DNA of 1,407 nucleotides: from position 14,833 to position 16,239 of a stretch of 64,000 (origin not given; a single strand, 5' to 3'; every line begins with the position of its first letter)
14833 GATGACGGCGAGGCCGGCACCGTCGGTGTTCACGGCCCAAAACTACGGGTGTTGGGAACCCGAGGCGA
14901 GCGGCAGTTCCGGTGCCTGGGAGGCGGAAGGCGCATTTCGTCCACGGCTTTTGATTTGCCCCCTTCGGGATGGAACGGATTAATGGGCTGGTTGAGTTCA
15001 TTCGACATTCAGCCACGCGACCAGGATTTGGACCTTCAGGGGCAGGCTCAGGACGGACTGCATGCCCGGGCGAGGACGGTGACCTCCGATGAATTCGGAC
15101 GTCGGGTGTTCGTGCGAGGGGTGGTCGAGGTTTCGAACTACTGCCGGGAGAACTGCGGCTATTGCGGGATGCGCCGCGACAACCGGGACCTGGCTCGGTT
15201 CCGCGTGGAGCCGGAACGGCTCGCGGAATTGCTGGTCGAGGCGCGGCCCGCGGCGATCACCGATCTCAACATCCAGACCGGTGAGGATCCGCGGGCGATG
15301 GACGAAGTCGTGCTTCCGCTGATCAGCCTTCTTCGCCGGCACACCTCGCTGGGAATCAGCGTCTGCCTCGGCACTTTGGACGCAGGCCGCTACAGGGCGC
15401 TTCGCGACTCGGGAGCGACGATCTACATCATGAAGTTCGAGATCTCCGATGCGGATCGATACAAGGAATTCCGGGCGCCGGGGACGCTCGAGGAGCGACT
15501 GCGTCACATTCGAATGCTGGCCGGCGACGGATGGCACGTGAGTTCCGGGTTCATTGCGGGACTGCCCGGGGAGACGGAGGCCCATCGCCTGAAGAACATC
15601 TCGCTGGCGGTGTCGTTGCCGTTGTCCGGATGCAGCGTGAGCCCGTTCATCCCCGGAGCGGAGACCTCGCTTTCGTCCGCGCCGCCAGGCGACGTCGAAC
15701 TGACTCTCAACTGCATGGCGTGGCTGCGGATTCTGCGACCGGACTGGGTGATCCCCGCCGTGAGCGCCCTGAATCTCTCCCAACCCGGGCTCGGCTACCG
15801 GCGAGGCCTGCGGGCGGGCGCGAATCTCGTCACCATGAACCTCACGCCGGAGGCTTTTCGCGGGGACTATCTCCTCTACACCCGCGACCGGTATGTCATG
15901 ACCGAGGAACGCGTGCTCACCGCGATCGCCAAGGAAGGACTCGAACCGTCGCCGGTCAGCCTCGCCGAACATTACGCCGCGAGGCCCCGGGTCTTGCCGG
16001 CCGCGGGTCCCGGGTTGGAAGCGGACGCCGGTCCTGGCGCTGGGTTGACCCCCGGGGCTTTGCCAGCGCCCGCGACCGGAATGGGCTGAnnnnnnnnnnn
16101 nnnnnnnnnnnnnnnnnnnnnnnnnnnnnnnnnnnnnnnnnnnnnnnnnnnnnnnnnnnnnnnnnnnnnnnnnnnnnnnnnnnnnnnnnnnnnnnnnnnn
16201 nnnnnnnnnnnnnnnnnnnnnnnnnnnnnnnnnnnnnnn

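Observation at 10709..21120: Type II FAS/PKS-like cluster (aryl-polyene/xanthomonadin-like parts list) with a flavin halogenase and an unexpected radical SAM enzyme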

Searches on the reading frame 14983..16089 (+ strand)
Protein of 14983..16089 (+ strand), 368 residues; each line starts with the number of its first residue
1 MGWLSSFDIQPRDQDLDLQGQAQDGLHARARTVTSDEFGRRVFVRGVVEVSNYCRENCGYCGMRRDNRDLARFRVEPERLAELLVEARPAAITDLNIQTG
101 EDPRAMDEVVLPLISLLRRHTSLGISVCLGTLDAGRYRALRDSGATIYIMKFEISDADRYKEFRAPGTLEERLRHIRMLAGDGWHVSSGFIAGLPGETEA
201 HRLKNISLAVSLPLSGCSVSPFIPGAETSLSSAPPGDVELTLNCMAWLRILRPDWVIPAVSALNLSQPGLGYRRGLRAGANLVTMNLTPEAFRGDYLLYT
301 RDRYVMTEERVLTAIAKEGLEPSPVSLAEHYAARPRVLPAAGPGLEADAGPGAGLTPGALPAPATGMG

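Call 7: search_protein_families(library=ncbifam, proteins=[window:14983-16089:+], max_evalue=0.001)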
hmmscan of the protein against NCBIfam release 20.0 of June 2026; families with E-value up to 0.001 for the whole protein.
window:14983-16089:+ (368 aa): 14 families
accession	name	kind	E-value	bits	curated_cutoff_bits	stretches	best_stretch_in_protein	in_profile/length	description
TIGR03956.1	rSAM_HydE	equivalog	2e-52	178.6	254.6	1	21-301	26-307/340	[FeFe] hydrogenase H-cluster radical SAM maturase HydE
TIGR03910.1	pyrrolys_PylB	equivalog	8.1e-30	103.9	348.2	1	23-322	35-337/347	methylornithine synthase PylB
TIGR00433.2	bioB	equivalog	7.7e-17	61.5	225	1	21-257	17-256/307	biotin synthase BioB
TIGR02351.2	thiH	equivalog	9.1e-11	41.4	380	1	26-168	55-196/364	2-iminoacetate synthase ThiH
TIGR03955.1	rSAM_HydG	equivalog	2.7e-10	39.3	312.15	1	23-169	64-216/470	[FeFe] hydrogenase H-cluster radical SAM maturase HydG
TIGR03551.1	F420_cofH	equivalog_domain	4.4e-07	29.1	374.1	1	28-117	21-112/345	5-amino-6-(D-ribitylamino)uracil--L-tyrosine 4-hydroxyphenyl transferase CofH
NF005609.0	PRK07360.1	equivalog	9.1e-06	24.7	426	1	48-107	65-125/374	7,8-didemethyl-8-hydroxy-5-deazariboflavin synthase subunit CofH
TIGR03957.1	rSAM_HmdB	equivalog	9.2e-06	25.1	320.9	1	40-260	34-258/317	5,10-methenyltetrahydromethanopterin hydrogenase cofactor biosynthesis protein HmdB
TIGR03700.1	mena_SCO4494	equivalog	3.3e-05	23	434.55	1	31-118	33-122/351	aminofutalosine synthase MqnE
NF053743.1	LipS2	equivalog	3.8e-05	23.3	270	1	51-212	30-193/292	LipS2 family lipoyl synthase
TIGR00423.1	TIGR00423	subfamily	5.2e-05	22.7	260.25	1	48-118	9-79/310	CofH family radical SAM protein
NF004884.0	PRK06245.1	equivalog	0.00013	21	209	1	48-106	19-75/340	7,8-didemethyl-8-hydroxy-5-deazariboflavin synthase subunit CofG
TIGR03550.1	F420_cofG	equivalog_domain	0.0003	20.1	213.35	1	39-105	3-65/322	7,8-didemethyl-8-hydroxy-5-deazariboflavin synthase CofG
NF006308.0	PRK08508.1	equivalog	0.00037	19.8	377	1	51-225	14-191/279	biotin synthase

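Call 8: find_homologous_proteins(query=window:14983-16089:+, max_evalue=1e-10)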
Query window:14983-16089:+ (368 aa): 2722 proteins with E <= 1e-10 among 8000 candidates; the best 120 are listed.
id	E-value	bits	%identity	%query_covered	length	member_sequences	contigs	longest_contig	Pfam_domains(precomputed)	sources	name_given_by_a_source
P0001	1.9e-241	818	100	99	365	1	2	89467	PF04055.28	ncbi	ncbi:MAG: radical SAM protein [Limisphaerales bacterium]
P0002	2.9e-181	620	77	99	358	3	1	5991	PF04055.28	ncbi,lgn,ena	-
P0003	2.0e-174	598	77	95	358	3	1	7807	PF04055.28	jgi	-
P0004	4.3e-171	587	77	93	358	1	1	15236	PF04055.28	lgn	-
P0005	5.0e-171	587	77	90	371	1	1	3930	PF04055.28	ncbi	-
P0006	4.3e-147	508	73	86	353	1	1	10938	PF04055.28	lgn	-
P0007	5.1e-143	495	80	76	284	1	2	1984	PF04055.28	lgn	-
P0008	1.3e-141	490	67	88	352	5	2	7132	PF04055.28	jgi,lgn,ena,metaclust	metaclust:\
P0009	1.2e-140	487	68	86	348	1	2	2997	PF04055.28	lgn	-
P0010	1.6e-140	486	68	88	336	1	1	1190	PF04055.28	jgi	jgi:biotin synthase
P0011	9.3e-140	484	66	87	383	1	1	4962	PF04055.28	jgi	jgi:biotin synthase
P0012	1.2e-139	483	66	88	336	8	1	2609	PF04055.28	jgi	-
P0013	2.2e-139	483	67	88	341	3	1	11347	PF04055.28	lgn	-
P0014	2.6e-139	482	66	89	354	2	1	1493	PF04055.28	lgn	-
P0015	3.3e-139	482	67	88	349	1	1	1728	PF04055.28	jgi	-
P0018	1.7e-138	480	66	89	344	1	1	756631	PF04055.28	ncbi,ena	-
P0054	1.9e-135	470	63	89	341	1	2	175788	PF04055.28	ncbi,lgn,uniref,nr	ncbi:radical SAM protein [Pedosphaera parvula]|uniref:Radical SAM domain protein n=1 Tax=Pedosphaera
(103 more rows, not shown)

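Call 9: find_encoding_contigs(protein=P0054, flank=10000, max_places=2)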
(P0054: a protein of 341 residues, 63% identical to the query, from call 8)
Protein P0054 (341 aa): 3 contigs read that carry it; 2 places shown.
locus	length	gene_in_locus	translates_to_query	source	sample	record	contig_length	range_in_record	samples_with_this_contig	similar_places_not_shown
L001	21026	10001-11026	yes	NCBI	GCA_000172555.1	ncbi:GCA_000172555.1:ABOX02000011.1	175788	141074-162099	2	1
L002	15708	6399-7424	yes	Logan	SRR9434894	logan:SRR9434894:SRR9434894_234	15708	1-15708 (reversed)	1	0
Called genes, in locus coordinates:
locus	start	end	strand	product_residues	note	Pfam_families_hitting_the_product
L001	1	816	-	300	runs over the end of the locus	PF01263:Aldose_epim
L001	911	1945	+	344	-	PF01261:AP_endonuc_2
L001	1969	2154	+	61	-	-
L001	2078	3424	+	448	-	-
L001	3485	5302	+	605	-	PF00512:HisKA, PF02518:HATPase_c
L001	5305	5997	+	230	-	PF00072:Response_reg, PF00486:Trans_reg_C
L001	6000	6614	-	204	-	PF14235:DUF4337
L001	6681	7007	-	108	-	PF00581:Rhodanese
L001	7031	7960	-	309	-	PF01134:GIDA (faint), PF01266:DAO (faint), PF07992:Pyr_redox_2, PF13738:Pyr_redox_3, PF00070:Pyr_redox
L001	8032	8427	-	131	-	-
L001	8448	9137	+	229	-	PF13489:Methyltransf_23 (weak), PF13847:Methyltransf_31, PF08241:Methyltransf_11, PF08242:Methyltransf_12 (faint), PF13649:Methyltransf_25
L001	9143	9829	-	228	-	PF00535:Glycos_transf_2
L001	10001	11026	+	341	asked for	PF04055:Radical_SAM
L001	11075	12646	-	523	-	PF01494:FAD_binding_3, PF04820:Trp_halogenase (weak), PF05834:Lycopene_cycl (weak)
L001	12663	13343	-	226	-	-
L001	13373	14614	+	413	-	PF00109:ketoacyl-synt, PF02801:Ketoacyl-synt_C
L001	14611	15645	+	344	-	-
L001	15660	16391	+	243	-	PF00106:adh_short, PF01370:Epimerase (faint), PF08659:KR, PF13561:adh_short_C2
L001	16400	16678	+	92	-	PF00550:PP-binding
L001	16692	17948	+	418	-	PF00890:FAD_binding_2 (weak), PF01266:DAO (weak), PF01494:FAD_binding_3, PF04820:Trp_halogenase, PF07992:Pyr_redox_2 (weak), PF12831:FAD_oxidored (weak), PF13450:NAD_binding_8, PF04820:Trp_halogenase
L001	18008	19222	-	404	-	PF14238:DUF4340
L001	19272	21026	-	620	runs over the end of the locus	PF23357:DUF7088, PF09822:ABC_transp_aux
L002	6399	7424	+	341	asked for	PF04055:Radical_SAM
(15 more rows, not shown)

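Call 10: find_encoding_contigs(protein=P0018, flank=10000, max_places=2)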
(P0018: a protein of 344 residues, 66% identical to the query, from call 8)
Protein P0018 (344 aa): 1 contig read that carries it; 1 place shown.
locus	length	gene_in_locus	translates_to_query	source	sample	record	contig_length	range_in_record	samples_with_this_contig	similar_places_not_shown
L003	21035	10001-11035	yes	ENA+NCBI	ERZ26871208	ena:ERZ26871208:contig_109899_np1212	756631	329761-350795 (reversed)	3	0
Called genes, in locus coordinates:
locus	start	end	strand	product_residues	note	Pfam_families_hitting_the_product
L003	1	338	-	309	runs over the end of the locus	PF01266:DAO (faint), PF07992:Pyr_redox_2, PF13738:Pyr_redox_3, PF00070:Pyr_redox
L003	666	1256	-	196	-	-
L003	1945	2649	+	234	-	PF01555:N6_N4_Mtase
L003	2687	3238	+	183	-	PF01555:N6_N4_Mtase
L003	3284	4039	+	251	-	PF06044:DpnI, PF17726:DpnI_C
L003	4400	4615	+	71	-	-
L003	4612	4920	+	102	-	PF05016:ParE_toxin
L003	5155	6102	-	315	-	PF00248:Aldo_ket_red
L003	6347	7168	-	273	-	PF07589:PEP_exosort_dom (weak)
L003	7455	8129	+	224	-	-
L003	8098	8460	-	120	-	-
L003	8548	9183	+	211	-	PF08241:Methyltransf_11, PF13649:Methyltransf_25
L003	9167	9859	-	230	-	PF00535:Glycos_transf_2, PF13641:Glyco_tranf_2_3 (faint)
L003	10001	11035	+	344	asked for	PF04055:Radical_SAM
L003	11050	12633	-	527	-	PF01494:FAD_binding_3, PF04820:Trp_halogenase (weak), PF05834:Lycopene_cycl, PF12831:FAD_oxidored (weak)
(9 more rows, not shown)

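Call 14: search_solved_structures(query=window:14983-16089:+, max_evalue=0.001, show_alignments=1)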
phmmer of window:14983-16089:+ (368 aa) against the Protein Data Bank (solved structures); distinct sequences matched with E-value up to 0.001: 13.
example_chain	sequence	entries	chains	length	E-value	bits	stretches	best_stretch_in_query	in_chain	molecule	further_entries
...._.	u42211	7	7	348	3.7e-43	151.2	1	32-303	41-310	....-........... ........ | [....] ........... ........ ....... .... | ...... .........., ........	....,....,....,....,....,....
5fep_A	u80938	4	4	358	4.1e-43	151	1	32-302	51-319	[FeFe] hydrogenase maturase subunit HydE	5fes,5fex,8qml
7o1p_A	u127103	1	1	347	5.9e-43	150.5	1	32-303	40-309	[FeFe] hydrogenase maturase subunit HydE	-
3cix_A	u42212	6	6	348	6e-43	150.5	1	32-303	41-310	FeFe-Hydrogenase maturase | [FeFe] hydrogenase maturase subunit HydE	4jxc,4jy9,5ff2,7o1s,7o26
4jy8_A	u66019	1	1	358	6.6e-43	150.4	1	32-303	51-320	FEFE-HYDROGENASE MATURASE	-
7o1o_A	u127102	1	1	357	6.7e-43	150.3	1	32-302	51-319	[FeFe] hydrogenase maturase subunit HydE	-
5few_A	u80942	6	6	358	6.7e-43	150.3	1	32-302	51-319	[FeFe] hydrogenase maturase subunit HydE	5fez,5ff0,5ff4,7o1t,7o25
8qmk_A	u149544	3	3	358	6.7e-43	150.3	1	32-302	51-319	[FeFe] hydrogenase maturase subunit HydE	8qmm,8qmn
3t7v_A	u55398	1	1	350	5.2e-21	78.3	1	22-303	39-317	methylornithine synthase PylB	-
4rtb_A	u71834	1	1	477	2.9e-08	36.4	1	27-107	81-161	HydG protein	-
4wcx_A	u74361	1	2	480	4.8e-07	32.4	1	28-165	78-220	Biotin and thiamin synthesis associated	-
7pd1_A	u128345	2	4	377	2.4e-05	26.8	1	26-168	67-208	Thiazole biosynthesis protein ThiH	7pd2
8vcw_A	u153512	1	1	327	4.4e-05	25.9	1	50-276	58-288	Biotin synthase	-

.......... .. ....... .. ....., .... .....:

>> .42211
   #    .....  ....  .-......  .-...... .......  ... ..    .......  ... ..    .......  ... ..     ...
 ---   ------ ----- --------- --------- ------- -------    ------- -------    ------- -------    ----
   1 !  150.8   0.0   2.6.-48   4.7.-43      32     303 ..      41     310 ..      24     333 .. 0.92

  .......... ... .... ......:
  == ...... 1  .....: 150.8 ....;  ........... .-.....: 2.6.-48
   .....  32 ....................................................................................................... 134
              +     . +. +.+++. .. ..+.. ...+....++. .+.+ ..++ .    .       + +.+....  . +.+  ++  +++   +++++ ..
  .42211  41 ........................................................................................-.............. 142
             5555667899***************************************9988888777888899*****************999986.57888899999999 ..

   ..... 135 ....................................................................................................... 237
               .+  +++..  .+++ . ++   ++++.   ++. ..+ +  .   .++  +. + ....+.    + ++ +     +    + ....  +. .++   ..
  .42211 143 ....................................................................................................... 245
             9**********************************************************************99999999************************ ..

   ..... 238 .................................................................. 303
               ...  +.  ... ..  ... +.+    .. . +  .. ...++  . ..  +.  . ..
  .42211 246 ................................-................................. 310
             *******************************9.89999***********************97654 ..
